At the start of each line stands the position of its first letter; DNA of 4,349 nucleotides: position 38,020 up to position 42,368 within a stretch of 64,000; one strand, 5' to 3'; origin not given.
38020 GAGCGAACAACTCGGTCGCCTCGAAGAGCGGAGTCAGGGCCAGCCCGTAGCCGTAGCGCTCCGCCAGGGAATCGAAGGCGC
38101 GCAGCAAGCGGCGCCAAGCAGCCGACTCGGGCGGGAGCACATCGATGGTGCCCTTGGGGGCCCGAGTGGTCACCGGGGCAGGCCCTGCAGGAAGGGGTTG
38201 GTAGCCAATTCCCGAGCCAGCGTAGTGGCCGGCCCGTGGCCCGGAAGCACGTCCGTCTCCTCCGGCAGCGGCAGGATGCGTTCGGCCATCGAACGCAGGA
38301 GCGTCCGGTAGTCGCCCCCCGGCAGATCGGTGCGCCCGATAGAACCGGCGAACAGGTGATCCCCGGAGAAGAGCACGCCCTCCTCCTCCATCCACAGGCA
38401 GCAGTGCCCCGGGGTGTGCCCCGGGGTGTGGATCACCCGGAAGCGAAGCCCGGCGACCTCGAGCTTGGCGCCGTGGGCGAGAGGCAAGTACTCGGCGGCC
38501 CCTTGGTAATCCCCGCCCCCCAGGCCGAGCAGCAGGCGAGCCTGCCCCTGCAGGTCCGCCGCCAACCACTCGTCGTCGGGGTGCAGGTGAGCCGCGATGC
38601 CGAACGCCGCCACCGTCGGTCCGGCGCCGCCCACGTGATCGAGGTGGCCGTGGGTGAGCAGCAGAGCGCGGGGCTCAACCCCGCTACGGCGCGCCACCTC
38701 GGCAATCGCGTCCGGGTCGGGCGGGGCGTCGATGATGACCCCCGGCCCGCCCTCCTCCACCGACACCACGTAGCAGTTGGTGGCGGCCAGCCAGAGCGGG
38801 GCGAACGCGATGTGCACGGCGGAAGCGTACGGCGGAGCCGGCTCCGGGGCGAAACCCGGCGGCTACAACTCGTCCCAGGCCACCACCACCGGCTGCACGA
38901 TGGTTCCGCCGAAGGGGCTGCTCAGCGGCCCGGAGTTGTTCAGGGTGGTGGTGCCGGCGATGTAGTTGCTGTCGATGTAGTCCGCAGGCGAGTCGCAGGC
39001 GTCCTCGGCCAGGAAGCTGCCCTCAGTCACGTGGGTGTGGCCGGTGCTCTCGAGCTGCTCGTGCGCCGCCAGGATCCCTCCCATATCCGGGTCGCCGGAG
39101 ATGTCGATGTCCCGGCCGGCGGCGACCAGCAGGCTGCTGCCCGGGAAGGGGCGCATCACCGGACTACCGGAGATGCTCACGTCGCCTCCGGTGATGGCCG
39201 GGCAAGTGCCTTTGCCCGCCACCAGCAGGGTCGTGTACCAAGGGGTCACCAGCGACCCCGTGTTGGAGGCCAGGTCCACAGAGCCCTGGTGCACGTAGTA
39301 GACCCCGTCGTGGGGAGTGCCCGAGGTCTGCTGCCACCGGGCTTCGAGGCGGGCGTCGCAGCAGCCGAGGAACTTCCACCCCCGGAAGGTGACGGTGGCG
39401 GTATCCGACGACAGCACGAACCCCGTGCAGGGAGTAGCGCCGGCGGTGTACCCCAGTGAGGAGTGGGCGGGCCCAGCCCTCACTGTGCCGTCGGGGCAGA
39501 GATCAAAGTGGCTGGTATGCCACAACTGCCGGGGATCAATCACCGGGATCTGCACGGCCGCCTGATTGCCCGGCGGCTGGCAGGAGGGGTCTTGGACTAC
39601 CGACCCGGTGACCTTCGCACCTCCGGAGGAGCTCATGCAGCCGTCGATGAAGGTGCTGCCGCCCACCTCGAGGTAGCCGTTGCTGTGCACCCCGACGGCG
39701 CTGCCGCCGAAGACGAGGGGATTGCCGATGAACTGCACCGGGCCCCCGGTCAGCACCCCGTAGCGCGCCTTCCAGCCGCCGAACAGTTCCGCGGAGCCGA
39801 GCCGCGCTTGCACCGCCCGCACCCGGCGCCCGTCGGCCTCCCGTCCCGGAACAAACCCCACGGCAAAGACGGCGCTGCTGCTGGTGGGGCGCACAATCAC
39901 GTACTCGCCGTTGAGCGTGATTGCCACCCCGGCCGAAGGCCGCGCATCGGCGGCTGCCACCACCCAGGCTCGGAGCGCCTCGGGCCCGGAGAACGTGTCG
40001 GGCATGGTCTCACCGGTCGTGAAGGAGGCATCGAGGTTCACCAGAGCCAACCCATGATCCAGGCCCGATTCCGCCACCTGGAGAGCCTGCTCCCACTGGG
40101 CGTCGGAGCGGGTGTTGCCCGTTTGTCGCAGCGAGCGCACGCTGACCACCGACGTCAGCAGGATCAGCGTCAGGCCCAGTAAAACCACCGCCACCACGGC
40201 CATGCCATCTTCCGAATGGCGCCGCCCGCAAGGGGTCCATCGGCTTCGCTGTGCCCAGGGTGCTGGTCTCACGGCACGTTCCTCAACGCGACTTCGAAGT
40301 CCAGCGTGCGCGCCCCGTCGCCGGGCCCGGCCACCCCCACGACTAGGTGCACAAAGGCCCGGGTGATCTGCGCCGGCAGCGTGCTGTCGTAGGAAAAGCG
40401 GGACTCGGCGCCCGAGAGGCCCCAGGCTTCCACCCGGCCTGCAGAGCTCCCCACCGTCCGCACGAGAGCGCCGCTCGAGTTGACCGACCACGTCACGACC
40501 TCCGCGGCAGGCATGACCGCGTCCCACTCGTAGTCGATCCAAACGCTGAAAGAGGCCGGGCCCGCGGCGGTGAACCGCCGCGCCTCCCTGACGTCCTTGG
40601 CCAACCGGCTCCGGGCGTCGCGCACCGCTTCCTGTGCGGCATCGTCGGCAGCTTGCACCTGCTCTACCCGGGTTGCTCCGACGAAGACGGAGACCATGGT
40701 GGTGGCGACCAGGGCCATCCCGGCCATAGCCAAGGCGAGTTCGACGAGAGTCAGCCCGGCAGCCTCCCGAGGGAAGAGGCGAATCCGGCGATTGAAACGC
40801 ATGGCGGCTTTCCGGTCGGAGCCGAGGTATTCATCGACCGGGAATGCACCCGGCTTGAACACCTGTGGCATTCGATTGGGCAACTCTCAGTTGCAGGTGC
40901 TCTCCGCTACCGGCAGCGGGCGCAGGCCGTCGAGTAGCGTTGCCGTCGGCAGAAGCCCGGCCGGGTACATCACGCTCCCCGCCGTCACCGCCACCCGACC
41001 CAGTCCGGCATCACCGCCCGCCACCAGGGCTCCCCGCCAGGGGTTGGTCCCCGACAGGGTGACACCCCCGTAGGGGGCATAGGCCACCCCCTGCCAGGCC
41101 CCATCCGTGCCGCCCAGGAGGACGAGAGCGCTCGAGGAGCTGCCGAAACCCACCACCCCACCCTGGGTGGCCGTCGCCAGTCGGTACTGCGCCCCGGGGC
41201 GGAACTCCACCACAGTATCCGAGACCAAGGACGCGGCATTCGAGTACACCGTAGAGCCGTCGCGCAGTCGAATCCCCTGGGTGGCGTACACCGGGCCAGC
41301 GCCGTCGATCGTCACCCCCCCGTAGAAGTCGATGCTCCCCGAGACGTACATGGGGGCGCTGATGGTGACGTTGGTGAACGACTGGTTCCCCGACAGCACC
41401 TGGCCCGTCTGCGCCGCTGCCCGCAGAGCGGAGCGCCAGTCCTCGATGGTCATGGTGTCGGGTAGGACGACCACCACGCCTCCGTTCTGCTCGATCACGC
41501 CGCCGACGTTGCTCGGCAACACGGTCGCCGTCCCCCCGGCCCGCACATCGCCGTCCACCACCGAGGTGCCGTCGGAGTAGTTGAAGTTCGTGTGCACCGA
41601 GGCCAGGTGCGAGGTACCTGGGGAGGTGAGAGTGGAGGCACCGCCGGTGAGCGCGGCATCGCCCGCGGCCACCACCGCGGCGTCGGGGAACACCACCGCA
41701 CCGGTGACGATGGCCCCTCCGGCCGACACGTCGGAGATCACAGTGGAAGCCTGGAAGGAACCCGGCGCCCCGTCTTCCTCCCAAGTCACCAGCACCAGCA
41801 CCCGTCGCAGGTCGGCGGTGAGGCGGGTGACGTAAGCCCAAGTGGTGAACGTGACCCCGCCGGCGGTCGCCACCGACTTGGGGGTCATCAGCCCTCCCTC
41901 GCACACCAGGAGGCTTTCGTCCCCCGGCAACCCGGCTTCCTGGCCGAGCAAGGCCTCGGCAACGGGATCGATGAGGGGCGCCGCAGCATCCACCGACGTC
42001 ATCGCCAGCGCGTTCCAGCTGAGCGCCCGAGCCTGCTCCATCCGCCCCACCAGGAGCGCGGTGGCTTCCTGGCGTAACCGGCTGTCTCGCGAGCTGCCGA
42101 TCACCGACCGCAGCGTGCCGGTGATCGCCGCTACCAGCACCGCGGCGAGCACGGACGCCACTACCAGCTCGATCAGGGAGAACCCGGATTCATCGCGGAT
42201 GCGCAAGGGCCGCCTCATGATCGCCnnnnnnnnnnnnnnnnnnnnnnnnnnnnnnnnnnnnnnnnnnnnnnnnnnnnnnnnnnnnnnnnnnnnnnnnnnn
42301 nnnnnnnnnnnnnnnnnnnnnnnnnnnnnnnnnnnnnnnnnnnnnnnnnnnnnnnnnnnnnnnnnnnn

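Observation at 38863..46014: Six-gene translationally coupled minor-pilin operon with unusually large pseudopilins and a non-pilin secreted protein, detached from the core pil locus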

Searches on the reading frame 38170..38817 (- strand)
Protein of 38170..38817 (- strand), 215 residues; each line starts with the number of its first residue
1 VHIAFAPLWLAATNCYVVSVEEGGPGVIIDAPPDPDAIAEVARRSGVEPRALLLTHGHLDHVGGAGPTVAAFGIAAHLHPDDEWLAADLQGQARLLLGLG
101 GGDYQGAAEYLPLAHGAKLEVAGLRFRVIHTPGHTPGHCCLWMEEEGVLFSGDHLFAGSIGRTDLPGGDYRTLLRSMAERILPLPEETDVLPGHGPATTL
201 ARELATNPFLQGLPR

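Call 3: search_protein_families(library=pfam, proteins=[window:38170-38817:-], max_evalue=0.1)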
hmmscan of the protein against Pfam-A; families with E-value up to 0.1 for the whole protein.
window:38170-38817:- (215 aa): 3 families
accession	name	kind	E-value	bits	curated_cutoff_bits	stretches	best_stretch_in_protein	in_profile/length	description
PF00753.33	Lactamase_B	-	5.1e-29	102.1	22.7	1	12-194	5-196/196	Metallo-beta-lactamase superfamily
PF12706.13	Lactamase_B_2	-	0.0024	18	27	1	27-70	3-52/200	Beta-lactamase superfamily domain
PF19583.5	ODP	-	0.017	15.4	27.2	1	115-160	95-141/194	ODP family beta lactamase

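Call 80: find_related_loci(query=window:38170-38817:-, collection=metagenome_contigs, flank=10000)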
Query window:38170-38817:- (215 aa) in metagenome_contigs; peptide patterns used: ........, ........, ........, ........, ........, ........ (x = any residue, [..] = any of these).
600 stretches matched a pattern (row limit reached: there are more); 411 encode a relative of the query (tblastn E <= 1e-3); the best 80 are kept; 80 distinct loci.
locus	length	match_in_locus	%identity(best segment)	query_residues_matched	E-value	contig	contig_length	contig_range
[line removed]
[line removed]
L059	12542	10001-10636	64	1-211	2e-85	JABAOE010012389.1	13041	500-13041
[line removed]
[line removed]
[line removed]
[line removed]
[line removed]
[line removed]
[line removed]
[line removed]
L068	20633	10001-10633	57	8-213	7e-72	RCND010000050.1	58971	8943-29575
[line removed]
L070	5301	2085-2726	54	1-213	6e-70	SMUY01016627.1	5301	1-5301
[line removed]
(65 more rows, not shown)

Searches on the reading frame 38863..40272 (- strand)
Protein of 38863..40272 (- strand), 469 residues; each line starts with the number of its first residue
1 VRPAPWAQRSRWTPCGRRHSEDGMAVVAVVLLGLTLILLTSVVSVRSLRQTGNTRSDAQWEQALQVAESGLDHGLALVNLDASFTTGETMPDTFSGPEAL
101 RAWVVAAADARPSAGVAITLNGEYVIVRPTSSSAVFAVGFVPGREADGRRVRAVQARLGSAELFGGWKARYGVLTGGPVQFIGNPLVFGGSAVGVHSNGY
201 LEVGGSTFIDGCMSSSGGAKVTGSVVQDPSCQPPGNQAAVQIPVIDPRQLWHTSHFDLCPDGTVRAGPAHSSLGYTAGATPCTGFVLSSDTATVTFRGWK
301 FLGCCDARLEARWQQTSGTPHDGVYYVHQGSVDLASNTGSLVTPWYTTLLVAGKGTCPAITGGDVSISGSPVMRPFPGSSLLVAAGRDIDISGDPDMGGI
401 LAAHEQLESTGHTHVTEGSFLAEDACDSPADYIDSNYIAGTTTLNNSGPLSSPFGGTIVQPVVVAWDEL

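Call 3: search_protein_families(library=pfam, proteins=[window:38863-40203:-], max_evalue=0.1)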
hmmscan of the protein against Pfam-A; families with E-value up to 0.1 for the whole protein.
window:38863-40203:- (446 aa): 0 families

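Call 4: search_protein_families(library=ncbifam, proteins=[window:38863-40203:-], max_evalue=0.1)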
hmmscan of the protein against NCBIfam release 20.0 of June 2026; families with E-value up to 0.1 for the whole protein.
window:38863-40203:- (446 aa): 0 families

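Call 20: find_homologous_proteins(query=window:38863-40272:-, max_evalue=0.001)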
Query window:38863-40272:- (469 aa): 37 proteins with E <= 0.001 among 8000 candidates.
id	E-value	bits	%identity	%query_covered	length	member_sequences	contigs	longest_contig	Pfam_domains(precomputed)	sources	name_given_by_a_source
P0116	2.0e-288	975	96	95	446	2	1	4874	-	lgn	-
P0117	7.6e-265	897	87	96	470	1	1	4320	-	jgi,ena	-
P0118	2.9e-242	823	81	95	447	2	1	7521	-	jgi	jgi:hypothetical protein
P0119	8.8e-241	818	81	96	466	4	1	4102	-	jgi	jgi:hypothetical protein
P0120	3.8e-240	816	77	100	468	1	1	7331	-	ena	-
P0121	2.6e-235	800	79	97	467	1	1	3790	-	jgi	jgi:hypothetical protein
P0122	2.2e-234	797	76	97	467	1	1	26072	-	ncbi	-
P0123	3.5e-234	796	78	95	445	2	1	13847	-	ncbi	-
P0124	2.0e-229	780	77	95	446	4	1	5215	-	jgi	jgi:hypothetical protein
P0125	9.8e-165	567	82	65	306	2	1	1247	-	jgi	jgi:hypothetical protein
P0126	6.4e-163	561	55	96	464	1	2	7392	-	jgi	jgi:hypothetical protein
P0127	3.9e-162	558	54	97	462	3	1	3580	-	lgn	-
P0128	6.2e-161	554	55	96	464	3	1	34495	-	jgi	-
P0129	1.3e-160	553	54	98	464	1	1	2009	-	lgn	-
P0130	5.0e-160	551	55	96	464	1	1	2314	-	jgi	-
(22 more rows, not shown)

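Call 52: predict_structure(alignment_id=A2)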
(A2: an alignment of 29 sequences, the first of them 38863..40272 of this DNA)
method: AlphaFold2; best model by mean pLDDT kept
length: 469 residues; sequences in the alignment: 29
mean_pLDDT: 88.0   pTM: 0.65
mean pLDDT of the five models: 88.0, 86.6, 86.3, 86.0, 85.6
residues with pLDDT >= 90: 281; 70-90: 149; 50-70: 24; < 50: 15
segments of 3 or more residues with pLDDT < 50: 1-3, 7-12, 14-17
pLDDT, mean of each block of 10 residues (from residue 1): 49 46 73 87 78 80 94 90 88 90 95 91 95 94 92 92 76 94 84 83 90 91 86 87 93 97 97 95 95 90 89 84 96 89 94 92 95 93 97 95 96 93 90 88 88 78 87
secondary structure, 60 per line:
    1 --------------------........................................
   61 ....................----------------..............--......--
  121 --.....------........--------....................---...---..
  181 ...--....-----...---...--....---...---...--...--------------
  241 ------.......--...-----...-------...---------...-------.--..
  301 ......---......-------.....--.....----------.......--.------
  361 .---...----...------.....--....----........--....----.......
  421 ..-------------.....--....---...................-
elements in order: H21-80 H97-110 E116-118 E123-127 E134-141 E150-169 E173-175 E179-183 E186-189 E195-197 E201-203 E206-209 E213-215 E219-221 E224-226 H247-253 E256-258 E264-266 E286-288 E299-306 E310-315 E323-327 E330-334 E345-351 E365-367 E372-374 E381-385 E388-391 E396-403 E406-409 E414-422 E436-440 E443-446 E450-468

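Call 55: search_protein_families(library=pfam, alignment_id=A2, max_evalue=0.01)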
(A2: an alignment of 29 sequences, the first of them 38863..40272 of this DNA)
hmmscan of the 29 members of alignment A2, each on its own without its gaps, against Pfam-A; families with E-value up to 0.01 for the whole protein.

A. member 1, window:38863-40272:- (469 aa): 0 families

B. families by the number of members that match (of 29 scanned): 2 families
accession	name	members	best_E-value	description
PF14341.11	PilX_N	2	0.00073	PilX N-terminal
PF07336.16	ABATE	1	0.00085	Putative stress-induced transcription regulator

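Call 63: search_solved_structures(query=A2, max_evalue=10)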
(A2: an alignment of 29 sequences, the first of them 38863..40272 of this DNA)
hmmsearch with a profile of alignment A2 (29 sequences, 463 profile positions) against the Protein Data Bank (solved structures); distinct sequences matched with E-value up to 10: 0.

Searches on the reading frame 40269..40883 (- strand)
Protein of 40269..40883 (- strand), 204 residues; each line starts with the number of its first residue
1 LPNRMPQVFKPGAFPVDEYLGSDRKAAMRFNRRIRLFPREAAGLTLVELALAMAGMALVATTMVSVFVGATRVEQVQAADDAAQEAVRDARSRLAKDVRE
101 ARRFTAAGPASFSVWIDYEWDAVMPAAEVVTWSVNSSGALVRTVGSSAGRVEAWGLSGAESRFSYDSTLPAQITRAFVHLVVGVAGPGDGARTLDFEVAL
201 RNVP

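Call 3: search_protein_families(library=pfam, proteins=[window:40269-40883:-], max_evalue=0.1)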
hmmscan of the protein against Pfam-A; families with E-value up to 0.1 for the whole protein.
window:40269-40883:- (204 aa): 0 families

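Call 4: search_protein_families(library=ncbifam, proteins=[window:40269-40883:-], max_evalue=0.1)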
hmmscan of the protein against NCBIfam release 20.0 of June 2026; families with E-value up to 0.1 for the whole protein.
window:40269-40883:- (204 aa): 3 families
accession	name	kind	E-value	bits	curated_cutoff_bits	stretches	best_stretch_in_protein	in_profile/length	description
NF047828.1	T3SSXpsI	equivalog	0.0094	16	150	1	43-96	3-53/132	type II secretion system protein XpsI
NF006321.0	PRK08534.1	equivalog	0.019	14.7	225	1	47-89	118-160/181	pyruvate ferredoxin oxidoreductase subunit gamma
TIGR02175.1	PorC_KorC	subfamily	0.063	13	81.1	1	47-92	116-161/177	2-oxoacid:acceptor oxidoreductase, gamma subunit, pyruvate/2-ketoisovalerate family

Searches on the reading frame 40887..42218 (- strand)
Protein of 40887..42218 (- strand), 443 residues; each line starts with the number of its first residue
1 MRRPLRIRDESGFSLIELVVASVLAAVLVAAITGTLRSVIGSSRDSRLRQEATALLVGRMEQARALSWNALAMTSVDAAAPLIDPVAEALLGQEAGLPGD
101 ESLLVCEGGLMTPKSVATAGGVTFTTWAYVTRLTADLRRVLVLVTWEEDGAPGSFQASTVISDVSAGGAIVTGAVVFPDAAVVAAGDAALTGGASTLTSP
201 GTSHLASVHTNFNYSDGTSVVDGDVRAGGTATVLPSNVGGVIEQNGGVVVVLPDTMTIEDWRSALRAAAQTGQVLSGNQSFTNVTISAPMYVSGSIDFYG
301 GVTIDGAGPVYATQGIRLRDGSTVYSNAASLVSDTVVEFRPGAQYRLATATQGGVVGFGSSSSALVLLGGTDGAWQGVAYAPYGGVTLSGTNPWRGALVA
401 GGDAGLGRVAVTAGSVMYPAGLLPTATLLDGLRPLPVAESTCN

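Call 3: search_protein_families(library=pfam, proteins=[window:40887-42218:-], max_evalue=0.1)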
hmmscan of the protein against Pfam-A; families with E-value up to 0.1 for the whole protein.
window:40887-42218:- (443 aa): 1 family
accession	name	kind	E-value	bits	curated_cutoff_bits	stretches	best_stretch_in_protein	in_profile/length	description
PF07963.17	N_methyl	-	8e-06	25.7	21.2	1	8-32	2-26/27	Prokaryotic N-terminal methylation motif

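Call 4: search_protein_families(library=ncbifam, proteins=[window:40887-42218:-], max_evalue=0.1)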
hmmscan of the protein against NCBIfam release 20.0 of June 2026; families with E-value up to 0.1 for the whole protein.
window:40887-42218:- (443 aa): 4 families
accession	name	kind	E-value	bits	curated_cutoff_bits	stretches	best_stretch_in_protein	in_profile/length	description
TIGR02532.1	IV_pilin_GFxxxE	domain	0.00052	19.8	16.3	1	11-32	2-23/24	prepilin-type N-terminal cleavage/methylation domain-containing protein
NF007660.0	PRK10332.1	equivalog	0.0042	17.6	86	1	7-42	5-40/107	prepilin-type N-terminal cleavage/methylation domain-containing protein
TIGR01708.2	typeII_sec_gspH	equivalog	0.0047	16.9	80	1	10-65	1-52/169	type II secretion system minor pseudopilin GspH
NF038304.1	EPS_HpsC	equivalog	0.018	14.6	200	1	8-45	18-55/318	hormogonium polysaccharide secretion pseudopilin HpsC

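Call 38: find_homologous_proteins(query=window:40887-42218:-, max_evalue=0.001)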
Query window:40887-42218:- (443 aa): 14 proteins with E <= 0.001 among 8000 candidates.
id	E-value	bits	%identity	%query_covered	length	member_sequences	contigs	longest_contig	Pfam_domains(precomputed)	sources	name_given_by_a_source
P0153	3.4e-269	911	98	100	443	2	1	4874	PF07963.18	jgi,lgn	-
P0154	5.5e-208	709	79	97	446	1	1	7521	-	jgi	jgi:hypothetical protein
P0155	1.1e-206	705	78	97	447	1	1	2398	-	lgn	-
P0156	2.7e-200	684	74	98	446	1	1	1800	-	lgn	-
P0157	5.0e-198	676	73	99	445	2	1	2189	-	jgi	-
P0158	4.1e-196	670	73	98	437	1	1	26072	-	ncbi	-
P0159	1.7e-195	668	74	97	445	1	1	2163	-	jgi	jgi:hypothetical protein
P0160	5.1e-193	660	71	100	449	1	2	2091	-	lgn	-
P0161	2.7e-185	634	71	98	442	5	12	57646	-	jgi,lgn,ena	jgi:type II secretory pathway pseudopilin PulG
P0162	4.8e-162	558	80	74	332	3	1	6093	-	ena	-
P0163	6.2e-114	399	52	97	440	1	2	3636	-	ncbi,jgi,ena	-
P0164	7.2e-113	396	51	98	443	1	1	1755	-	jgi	jgi:hypothetical protein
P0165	1.6e-111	391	51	91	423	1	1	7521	PF23981.2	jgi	jgi:hypothetical protein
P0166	1.1e-110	389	48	97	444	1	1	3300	PF07963.18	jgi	jgi:hypothetical protein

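Call 54: search_protein_families(library=pfam, alignment_id=A5, max_evalue=0.01)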
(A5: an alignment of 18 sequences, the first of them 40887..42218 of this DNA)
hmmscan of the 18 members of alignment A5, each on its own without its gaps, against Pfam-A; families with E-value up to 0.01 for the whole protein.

A. member 1, window:40887-42218:- (443 aa): 1 family
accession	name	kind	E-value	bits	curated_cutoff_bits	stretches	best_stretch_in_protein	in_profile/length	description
PF07963.17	N_methyl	-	8e-06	25.7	21.2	1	8-32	2-26/27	Prokaryotic N-terminal methylation motif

B. families by the number of members that match (of 18 scanned): 3 families
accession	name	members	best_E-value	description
PF07963.17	N_methyl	9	1.7e-06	Prokaryotic N-terminal methylation motif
PF23981.1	DUF7305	6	1.8e-06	Domain of unknown function (DUF7305)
PF04519.19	Bactofilin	1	0.0087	Polymer-forming cytoskeletal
